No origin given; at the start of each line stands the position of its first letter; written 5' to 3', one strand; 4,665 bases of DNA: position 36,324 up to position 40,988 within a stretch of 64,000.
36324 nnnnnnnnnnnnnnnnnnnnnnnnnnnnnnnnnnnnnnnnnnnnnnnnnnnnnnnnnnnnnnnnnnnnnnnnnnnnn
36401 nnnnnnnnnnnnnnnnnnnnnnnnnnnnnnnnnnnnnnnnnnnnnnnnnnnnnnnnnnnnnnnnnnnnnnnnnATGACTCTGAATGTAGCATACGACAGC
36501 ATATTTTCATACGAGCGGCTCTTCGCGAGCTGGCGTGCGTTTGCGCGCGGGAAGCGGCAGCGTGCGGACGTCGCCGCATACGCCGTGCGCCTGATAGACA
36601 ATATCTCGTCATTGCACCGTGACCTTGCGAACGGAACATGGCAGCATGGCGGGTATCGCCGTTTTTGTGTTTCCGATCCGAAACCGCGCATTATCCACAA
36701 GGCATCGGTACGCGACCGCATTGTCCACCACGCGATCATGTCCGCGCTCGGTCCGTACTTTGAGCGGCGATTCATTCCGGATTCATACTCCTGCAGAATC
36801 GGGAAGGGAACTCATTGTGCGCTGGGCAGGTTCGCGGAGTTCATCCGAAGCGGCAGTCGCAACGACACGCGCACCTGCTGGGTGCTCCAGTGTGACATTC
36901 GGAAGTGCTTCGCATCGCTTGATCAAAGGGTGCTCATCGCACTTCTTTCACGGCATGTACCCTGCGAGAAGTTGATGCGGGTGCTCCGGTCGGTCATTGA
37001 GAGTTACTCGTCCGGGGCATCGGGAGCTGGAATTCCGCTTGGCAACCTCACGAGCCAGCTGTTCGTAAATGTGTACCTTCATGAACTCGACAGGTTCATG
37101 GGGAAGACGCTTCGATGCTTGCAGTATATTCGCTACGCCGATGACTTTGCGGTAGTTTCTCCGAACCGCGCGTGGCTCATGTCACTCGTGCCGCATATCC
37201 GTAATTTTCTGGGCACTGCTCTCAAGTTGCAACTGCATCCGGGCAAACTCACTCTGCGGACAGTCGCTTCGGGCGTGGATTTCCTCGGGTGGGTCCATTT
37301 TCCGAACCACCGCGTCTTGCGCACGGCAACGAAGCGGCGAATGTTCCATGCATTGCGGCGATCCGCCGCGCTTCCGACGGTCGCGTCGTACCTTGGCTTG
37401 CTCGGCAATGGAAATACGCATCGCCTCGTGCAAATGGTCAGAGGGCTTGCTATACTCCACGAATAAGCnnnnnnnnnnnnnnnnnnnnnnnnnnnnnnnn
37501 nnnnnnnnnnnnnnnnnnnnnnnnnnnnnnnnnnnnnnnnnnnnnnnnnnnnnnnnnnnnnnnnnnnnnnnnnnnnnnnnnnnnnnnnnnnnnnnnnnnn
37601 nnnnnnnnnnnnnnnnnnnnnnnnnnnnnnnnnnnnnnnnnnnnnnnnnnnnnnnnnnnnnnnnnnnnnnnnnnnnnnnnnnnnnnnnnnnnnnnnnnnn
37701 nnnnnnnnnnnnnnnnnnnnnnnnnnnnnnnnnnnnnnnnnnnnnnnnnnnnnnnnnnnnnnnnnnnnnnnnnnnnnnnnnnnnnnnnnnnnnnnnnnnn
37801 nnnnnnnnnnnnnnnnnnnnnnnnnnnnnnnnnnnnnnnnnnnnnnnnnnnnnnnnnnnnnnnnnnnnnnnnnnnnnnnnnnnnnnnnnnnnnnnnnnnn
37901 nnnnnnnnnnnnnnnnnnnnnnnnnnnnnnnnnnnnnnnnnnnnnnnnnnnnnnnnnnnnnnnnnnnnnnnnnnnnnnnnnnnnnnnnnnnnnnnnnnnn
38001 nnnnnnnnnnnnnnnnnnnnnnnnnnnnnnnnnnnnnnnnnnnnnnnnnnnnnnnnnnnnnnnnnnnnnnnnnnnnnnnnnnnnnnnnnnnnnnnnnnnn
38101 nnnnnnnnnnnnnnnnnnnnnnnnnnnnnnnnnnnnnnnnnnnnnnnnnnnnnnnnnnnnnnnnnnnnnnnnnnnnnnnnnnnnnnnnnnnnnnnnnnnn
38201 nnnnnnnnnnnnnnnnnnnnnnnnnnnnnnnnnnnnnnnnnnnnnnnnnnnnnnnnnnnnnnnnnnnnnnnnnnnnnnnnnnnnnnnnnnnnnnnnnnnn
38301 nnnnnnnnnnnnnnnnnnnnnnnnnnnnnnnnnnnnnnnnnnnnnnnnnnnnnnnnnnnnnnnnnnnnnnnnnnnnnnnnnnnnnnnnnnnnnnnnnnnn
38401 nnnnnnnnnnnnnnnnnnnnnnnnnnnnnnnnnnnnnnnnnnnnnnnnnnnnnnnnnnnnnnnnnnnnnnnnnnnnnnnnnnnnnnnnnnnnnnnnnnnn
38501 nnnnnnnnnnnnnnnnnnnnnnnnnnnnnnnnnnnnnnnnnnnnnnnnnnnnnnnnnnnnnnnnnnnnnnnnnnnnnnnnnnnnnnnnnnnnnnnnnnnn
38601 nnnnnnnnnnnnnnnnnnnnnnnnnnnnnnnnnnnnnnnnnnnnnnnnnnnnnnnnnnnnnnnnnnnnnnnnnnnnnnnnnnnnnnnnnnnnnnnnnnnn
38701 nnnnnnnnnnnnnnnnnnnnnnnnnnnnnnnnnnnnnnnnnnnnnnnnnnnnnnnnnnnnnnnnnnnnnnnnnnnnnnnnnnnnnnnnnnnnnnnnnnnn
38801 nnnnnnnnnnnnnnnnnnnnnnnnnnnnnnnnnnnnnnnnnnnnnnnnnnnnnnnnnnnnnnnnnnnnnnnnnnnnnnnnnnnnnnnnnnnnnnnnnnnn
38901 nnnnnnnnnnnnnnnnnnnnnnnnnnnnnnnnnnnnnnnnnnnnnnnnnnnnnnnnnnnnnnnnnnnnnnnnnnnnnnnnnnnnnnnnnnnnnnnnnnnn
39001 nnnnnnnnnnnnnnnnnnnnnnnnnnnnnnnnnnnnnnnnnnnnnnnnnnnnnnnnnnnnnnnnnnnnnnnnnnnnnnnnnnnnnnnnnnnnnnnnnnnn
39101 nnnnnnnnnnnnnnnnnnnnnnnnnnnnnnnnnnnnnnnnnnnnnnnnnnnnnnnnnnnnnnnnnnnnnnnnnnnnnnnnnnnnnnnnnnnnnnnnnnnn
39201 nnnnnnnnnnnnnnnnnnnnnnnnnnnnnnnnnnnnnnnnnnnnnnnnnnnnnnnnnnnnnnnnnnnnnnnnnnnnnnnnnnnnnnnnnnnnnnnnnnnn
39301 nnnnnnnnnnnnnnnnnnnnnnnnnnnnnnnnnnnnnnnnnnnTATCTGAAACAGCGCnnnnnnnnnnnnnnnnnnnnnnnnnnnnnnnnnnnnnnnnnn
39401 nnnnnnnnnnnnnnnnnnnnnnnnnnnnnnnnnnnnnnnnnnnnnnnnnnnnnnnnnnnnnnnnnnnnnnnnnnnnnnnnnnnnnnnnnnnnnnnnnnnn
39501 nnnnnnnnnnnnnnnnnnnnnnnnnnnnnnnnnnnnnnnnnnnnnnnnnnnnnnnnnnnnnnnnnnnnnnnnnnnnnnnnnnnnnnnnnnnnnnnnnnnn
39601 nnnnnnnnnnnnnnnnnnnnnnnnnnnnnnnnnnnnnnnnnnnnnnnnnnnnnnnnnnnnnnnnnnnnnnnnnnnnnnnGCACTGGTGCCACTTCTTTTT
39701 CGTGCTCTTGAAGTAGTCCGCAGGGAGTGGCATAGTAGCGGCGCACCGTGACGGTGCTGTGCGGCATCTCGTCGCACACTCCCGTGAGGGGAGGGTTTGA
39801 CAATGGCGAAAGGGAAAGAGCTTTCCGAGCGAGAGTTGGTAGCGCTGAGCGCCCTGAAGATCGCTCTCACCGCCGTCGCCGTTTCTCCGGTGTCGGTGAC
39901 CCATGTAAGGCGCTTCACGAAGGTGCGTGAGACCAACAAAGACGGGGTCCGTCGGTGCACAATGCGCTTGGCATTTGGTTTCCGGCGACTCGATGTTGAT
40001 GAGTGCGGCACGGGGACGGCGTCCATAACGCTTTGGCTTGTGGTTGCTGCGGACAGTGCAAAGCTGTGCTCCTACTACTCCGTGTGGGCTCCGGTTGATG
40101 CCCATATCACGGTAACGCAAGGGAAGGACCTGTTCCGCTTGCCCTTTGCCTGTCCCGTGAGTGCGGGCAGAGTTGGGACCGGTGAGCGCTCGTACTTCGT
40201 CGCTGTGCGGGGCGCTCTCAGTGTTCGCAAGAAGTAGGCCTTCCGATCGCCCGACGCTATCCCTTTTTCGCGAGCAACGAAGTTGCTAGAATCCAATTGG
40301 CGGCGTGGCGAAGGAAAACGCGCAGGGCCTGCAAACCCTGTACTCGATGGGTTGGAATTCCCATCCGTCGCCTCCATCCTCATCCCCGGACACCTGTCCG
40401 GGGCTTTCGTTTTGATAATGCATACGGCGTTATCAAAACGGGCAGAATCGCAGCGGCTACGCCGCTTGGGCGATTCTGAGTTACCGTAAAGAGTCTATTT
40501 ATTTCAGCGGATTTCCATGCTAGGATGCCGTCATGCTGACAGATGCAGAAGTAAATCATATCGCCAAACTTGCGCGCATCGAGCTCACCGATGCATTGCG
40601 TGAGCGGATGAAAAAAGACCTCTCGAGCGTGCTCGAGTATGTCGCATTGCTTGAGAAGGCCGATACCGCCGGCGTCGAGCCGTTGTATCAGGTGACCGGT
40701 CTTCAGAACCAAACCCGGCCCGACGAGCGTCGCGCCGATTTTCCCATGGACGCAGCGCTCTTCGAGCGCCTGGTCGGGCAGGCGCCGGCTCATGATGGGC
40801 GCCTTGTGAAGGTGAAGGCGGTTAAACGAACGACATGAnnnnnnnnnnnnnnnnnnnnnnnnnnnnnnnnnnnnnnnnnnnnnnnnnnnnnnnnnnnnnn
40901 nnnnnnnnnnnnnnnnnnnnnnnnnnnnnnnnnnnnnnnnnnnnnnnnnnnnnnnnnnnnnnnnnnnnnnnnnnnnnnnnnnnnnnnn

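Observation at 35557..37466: Diversity-generating retroelement: adenine-specific TR/VR pair, Avd and DGR-type reverse transcriptase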

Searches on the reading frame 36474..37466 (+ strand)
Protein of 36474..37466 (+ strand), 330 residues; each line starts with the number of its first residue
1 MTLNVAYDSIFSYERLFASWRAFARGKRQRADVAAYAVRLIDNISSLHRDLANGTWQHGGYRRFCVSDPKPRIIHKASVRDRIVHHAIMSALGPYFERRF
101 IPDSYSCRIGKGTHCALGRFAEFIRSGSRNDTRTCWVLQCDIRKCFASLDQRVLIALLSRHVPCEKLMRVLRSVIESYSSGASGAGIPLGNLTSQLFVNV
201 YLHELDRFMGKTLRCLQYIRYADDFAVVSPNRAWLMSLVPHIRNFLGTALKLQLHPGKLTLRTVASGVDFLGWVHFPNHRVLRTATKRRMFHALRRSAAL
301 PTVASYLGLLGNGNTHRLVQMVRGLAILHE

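Call 7: search_protein_families(library=pfam, proteins=[window:36474-37466:+], max_evalue=0.01)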
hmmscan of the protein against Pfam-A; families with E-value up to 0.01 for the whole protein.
window:36474-37466:+ (330 aa): 1 family
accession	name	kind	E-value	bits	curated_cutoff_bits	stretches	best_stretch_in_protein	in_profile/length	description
PF00078.32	RVT_1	-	5.2e-18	65.9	29.6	1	70-273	8-203/205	Reverse transcriptase (RNA-dependent DNA polymerase)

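Call 8: search_protein_families(library=ncbifam, proteins=[window:36474-37466:+], max_evalue=0.01)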
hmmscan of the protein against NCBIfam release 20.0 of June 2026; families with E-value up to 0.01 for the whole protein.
window:36474-37466:+ (330 aa): 7 families
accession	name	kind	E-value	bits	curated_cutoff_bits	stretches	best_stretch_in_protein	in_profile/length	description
TIGR04416.1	group_II_RT_mat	equivalog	2.1e-37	129.1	300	1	33-282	25-274/353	group II intron reverse transcriptase/maturase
NF041747.1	Drt3a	equivalog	7e-14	52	200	1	131-258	107-234/412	antiviral reverse transcriptase Drt3a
NF041746.1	Drt2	equivalog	8.6e-10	38.3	390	1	182-290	219-336/416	antiviral reverse transcriptase Drt2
NF038233.2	retron_St85_RT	exception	1.3e-07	31.2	235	1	136-248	90-201/289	retron St85 family RNA-directed DNA polymerase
NF041750.1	Drt5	equivalog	1.2e-05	24.5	550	1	118-255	110-244/484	antiviral reverse transcriptase Drt5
NF042941.1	Retron_TIR_antiphage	equivalog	0.0026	16.6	600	1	130-234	87-189/464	TIR domain-containing anti-phage reverse transcriptase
NF041749.1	Drt4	equivalog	0.0058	15.6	450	1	185-260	193-265/489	antiviral reverse transcriptase Drt4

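Call 9: search_solved_structures(query=window:36474-37466:+, max_evalue=0.001, show_alignments=1)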
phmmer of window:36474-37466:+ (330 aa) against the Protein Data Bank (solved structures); distinct sequences matched with E-value up to 0.001: 8.
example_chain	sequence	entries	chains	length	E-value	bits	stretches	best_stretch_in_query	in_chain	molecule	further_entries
8ub7_A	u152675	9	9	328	1.3e-44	156.1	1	7-290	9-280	Reverse transcriptase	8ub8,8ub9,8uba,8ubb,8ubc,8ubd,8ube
6ar1_A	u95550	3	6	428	5.8e-16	62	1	44-284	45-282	GsI-IIC RT | Trt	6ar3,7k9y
5g2x_C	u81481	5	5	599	6.9e-14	55.2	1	42-209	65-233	GROUP II INTRON-ENCODED PROTEIN LTRA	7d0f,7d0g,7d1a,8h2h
7uim_D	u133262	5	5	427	3.9e-13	52.7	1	72-287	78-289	Group II intron reverse transcriptase/maturase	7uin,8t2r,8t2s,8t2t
5hhl_A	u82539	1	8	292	4.2e-13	52.6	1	72-277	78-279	Retron-type reverse transcriptase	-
5hhj_A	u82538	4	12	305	2.9e-12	49.8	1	72-274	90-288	Retron-type reverse transcriptase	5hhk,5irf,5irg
6me0_C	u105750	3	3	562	1.3e-11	47.7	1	70-296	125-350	Maturase reverse transcriptase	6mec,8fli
8bgj_A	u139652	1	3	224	2e-09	40.5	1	136-272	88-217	RNA-directed DNA polymerase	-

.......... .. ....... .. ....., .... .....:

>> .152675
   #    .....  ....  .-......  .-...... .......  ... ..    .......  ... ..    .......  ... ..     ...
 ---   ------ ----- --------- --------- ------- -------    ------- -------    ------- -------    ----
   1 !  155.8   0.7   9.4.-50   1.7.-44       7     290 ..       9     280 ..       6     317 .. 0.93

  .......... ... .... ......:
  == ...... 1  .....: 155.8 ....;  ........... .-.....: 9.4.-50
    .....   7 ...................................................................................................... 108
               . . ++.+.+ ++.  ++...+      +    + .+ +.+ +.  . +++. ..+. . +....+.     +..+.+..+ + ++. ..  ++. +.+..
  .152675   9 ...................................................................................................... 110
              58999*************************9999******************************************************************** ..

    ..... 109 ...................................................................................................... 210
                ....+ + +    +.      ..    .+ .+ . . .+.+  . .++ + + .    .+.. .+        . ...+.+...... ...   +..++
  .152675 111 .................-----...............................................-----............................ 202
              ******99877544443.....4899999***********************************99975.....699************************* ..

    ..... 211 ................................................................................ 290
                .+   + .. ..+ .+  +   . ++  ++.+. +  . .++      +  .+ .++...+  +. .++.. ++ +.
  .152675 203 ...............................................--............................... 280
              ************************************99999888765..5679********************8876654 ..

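Call 13: find_homologous_proteins(query=window:36474-37466:+, max_evalue=1e-10)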
Query window:36474-37466:+ (330 aa): 7992 proteins with E <= 1e-10 among 8000 candidates; the best 120 are listed.
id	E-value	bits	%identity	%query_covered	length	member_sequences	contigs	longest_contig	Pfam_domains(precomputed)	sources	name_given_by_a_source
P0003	2.7e-222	755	100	100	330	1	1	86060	PF00078.33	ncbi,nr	ncbi:MAG: group II intron reverse transcriptase domain-containing protein [Candidatus Yanofskybacter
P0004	2.6e-122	426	55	99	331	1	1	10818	PF00078.33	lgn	-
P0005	9.1e-122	425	57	98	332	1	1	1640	PF00078.33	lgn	-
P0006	9.3e-122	425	57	95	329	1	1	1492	PF00078.33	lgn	-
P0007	2.6e-121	423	56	98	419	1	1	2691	PF00078.33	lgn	-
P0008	5.3e-120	419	56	95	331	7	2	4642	PF00078.33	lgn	-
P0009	2.8e-119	416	56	96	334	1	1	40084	PF00078.33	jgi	jgi:RNA-directed DNA polymerase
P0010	5.1e-119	416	57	94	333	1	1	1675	PF00078.33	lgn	-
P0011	6.3e-119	415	57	96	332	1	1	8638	PF00078.33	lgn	-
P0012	1.3e-118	414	54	97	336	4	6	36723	PF00078.33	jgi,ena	-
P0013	5.0e-118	412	61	92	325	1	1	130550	PF00078.33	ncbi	-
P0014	5.7e-118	412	56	96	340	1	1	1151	PF00078.33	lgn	-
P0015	1.1e-117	411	56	96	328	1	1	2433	PF00078.33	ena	-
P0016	1.1e-117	411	56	96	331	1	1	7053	PF00078.33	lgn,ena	-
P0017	3.1e-117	410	57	96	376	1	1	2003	PF00078.33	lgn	-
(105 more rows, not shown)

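Call 49: find_related_loci(query=window:36474-37466:+, collection=metagenome_contigs, flank=5000)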
Query window:36474-37466:+ (330 aa) in metagenome_contigs; peptide patterns used: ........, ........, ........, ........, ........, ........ (x = any residue, [..] = any of these).
600 stretches matched a pattern (row limit reached: there are more); 590 encode a relative of the query (tblastn E <= 1e-3); the best 80 are kept; 80 distinct loci.
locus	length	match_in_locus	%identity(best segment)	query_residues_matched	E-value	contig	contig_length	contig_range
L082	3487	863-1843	56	1-327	3e-125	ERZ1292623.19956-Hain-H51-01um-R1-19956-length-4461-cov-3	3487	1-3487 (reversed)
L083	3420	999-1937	57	10-322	2e-124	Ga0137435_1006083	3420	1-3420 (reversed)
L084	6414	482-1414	55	7-317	8e-121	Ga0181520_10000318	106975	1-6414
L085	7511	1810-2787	53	6-330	7e-121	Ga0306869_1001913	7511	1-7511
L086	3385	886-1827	55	6-318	7e-124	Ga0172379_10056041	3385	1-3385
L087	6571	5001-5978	53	6-330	1e-120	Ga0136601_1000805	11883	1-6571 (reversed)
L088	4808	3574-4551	52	6-330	2e-120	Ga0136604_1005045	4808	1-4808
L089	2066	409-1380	53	4-327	3e-126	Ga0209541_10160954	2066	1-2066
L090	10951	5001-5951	53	6-322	7e-119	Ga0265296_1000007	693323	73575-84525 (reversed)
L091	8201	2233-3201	52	7-328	3e-118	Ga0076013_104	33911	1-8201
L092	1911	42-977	55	6-318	5e-126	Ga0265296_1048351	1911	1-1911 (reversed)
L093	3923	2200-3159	53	6-326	6e-120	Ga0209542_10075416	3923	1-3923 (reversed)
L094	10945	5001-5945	53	6-320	7e-118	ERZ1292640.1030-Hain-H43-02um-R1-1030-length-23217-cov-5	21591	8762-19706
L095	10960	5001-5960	53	4-322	1e-117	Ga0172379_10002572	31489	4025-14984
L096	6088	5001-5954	53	6-322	1e-117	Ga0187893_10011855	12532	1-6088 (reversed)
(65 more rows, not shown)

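Call 96: search_protein_families(library=padloc, proteins=[window:36474-37466:+], max_evalue=0.001)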
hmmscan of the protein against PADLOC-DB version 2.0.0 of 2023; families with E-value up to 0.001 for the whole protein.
window:36474-37466:+ (330 aa): 57 families (the best 25 are shown)
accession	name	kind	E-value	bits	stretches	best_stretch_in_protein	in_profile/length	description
PDLC01136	RT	-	3.8e-48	162.2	1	8-275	3-258/263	RT (reverse transcriptase)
PDLC02063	Cas1_IIIb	-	3.3e-31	106.5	1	5-276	3-275/617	-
PDLC03754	RT_UG17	-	1.9e-23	81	1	31-295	35-290/429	DRT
PDLC03779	RT_UG4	-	2.4e-23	80.7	1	29-288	22-271/307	DRT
PDLC03771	RT_UG32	-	3e-19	67.1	1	75-233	98-257/521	DRT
PDLC03756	RT_UG19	-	6.4e-19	66.4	1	133-232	145-246/562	DRT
PDLC03764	RT_UG26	-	7e-17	59.2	1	70-298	70-295/398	DRT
PDLC03755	RT_UG18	-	4.8e-16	57.1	1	25-282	17-268/295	DRT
PDLC03768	Drt3a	-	1.8e-15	55.3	1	131-274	131-266/411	DRT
PDLC03774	RT_UG35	-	2e-15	54.1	1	87-259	410-583/938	DRT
PDLC03758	RT_UG20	-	1.2e-14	52.3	1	119-244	132-251/511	DRT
PDLC01607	RT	-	1.4e-14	52.6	1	72-273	15-159/161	"CAS-I,CAS-II,CAS-III,CAS-IV,CAS-V,CAS-VI; acquisition_associated"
PDLC03778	RT_UG39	-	4.9e-14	50.2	2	182-257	289-363/541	DRT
PDLC03761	RT_UG23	-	1.2e-13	48.5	1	74-246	72-247/489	DRT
PDLC03759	RT_UG21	-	1.5e-13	48.4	1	132-231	140-235/503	DRT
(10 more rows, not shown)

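Call 102: search_dna_similar(query=window:36474-37466:+, collection=phages, mode=protein, max_rows=25, max_evalue=1e-20)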
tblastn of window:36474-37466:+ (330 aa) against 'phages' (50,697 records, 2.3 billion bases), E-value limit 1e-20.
Records with a match: 83; places in all: 83; records where one place covers at least 80% of the query: 79.
Best place of each record, by identity: <60% 83.
By first word of the organism name: uncultured 14; Bacteriophage 10; Faecalibacterium 9; Vibrio 6; Pseudomonas 5; Bordetella 5; CrAssphage 5; Burkholderia 4; Butyrivibrio 4; Bacillus 3; and 13 more.
By host as written in the record: - 35; Faecalibacterium prausnitzii 8; Bacillus alcalophilus CGMCC 1.3604 3; Butyrivibrio fibrisolvens DSM 3071 3; Pseudomonas aeruginosa 2; Pseudoalteromonas elyakovii HL-AS1 2; Burkholderia cenocepacia 2; Vibrio parahaemolyticus 2; and 23 more.
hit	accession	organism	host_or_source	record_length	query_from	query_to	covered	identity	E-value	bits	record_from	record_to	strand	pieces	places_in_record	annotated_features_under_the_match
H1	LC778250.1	Aeromonas phage phiWae15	filtration agent for carassius auratus ...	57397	7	320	95%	38.1%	6e-55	198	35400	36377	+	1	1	RNA-directed DNA polymerase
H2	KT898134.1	Aeromonas phage phiARM81mr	Aeromonas sp. ARM81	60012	7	318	95%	38.1%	4e-55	199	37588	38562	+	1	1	retron-type RNA-directed DNA polymerase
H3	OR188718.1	Pseudomonas phage LPPA56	Pseudomonas aeruginosa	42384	4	314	94%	35.3%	4e-48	178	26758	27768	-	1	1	hypothetical protein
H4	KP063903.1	Bacillus phage BalMu-1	Bacillus alcalophilus CGMCC 1.3604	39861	7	318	95%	34.0%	7e-55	198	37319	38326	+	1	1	retron-type RNA-directed DNA polymerase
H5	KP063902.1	Bacillus phage BalMu-1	Bacillus alcalophilus CGMCC 1.3604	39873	7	318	95%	34.0%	7e-55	198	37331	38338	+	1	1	retron-type RNA-directed DNA polymerase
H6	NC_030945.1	Bacillus phage BalMu-1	Bacillus alcalophilus CGMCC 1.3604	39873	7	318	95%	34.0%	7e-55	198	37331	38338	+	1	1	Reverse transcriptase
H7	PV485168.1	Vibrio phage vB-Vv-ZX4290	Vibrio vulnificus Vv4290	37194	7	322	96%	33.4%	1e-55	200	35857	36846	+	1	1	group II intron reverse transcriptase domain-containing protein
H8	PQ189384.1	Vibrio phage 1F273_PE002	Vibrio cyclitrophicus 1F273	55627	7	322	96%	33.3%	7e-55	198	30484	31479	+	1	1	hypothetical protein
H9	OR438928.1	Pseudoalteromonas phage ACA1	Pseudoalteromonas elyakovii HL-AS1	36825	2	318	96%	32.8%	5e-54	196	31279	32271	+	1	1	reverse transcriptase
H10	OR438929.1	Pseudoalteromonas phage ACA2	Pseudoalteromonas nigrifaciens HL-AS2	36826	2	318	96%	32.8%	5e-54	196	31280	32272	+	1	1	reverse transcriptase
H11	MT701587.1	Burkholderia phage Magia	Burkholderia cenocepacia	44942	11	324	95%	33.0%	1e-42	162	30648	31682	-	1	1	reverse transcriptase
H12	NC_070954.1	Burkholderia phage Magia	Burkholderia cenocepacia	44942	11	324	95%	33.0%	1e-42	162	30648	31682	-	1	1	Reverse transcriptase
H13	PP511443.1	Dulem virus 37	Propithecus coquereli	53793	2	322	97%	32.2%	9e-48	177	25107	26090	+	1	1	RT G2 protein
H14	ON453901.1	Clostridium phage Saumur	Enterocloster clostridioformis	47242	7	318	95%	33.1%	4e-53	193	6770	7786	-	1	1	reverse transcriptase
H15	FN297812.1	Vibrio phage VP585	Vibrio parahaemolyticus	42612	2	318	96%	32.5%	3e-52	191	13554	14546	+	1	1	gp20 protein | gp21 protein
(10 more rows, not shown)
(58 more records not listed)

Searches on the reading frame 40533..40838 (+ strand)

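Call 88: search_protein_families(library=pfam, proteins=[window:40533-40838:+], max_evalue=0.001)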
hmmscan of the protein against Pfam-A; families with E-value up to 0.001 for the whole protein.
window:40533-40838:+ (101 aa): 1 family
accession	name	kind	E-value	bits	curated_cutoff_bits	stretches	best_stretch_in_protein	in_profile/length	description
PF02686.20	GatC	-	3.9e-13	49.8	23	1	18-94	1-66/66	Glu-tRNAGln amidotransferase C subunit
